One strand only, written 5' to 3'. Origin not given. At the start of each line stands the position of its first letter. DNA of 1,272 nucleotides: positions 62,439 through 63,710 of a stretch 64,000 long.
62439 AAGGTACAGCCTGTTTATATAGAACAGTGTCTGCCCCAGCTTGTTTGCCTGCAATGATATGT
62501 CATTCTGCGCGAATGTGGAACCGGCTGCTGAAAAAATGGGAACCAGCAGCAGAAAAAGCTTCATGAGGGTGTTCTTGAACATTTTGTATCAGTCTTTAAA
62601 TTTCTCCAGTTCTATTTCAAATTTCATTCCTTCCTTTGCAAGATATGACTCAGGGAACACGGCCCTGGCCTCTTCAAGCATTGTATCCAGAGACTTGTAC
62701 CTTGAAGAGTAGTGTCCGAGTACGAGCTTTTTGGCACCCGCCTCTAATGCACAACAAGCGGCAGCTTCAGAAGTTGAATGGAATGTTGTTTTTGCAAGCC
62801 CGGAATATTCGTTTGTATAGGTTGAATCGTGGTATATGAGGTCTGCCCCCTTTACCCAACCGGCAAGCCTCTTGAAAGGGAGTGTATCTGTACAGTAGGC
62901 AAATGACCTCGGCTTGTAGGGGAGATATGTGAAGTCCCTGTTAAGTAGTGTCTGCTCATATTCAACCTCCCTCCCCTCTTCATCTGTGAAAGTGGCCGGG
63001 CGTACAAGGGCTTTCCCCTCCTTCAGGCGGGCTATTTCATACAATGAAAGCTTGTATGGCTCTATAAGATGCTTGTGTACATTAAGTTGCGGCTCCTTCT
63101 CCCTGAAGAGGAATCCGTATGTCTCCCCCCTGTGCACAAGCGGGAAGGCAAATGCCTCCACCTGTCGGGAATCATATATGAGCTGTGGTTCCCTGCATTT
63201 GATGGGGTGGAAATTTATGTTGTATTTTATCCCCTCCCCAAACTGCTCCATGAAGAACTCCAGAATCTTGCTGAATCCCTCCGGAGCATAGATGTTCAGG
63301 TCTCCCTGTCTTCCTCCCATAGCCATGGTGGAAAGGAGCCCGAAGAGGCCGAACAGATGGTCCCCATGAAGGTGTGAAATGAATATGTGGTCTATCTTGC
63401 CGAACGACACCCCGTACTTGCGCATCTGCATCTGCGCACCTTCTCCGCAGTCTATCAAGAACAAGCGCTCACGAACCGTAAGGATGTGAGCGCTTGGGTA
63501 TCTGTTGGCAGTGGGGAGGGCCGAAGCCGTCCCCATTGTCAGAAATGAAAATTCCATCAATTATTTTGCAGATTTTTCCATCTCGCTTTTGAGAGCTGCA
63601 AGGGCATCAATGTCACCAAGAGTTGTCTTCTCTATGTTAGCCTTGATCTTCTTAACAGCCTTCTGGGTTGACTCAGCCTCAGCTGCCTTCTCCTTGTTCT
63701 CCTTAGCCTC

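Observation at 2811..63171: Strongly over-represented oligomer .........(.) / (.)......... scattered on both strands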

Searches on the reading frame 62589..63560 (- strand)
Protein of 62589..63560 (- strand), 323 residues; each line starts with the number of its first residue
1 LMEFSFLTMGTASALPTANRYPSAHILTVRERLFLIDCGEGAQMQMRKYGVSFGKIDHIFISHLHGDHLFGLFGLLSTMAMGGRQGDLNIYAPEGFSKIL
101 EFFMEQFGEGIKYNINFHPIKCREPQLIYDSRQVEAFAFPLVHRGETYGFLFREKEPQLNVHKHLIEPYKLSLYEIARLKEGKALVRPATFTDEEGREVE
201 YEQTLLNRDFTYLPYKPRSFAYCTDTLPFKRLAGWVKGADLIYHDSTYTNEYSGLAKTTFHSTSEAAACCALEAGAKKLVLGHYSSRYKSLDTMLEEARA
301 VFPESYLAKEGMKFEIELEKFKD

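Call 26: find_encoding_contigs(protein=window:62589-63560:-, flank=10000, max_places=10)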
Protein window:62589-63560:- (323 aa): no gene with exactly this product is on record in the collection.
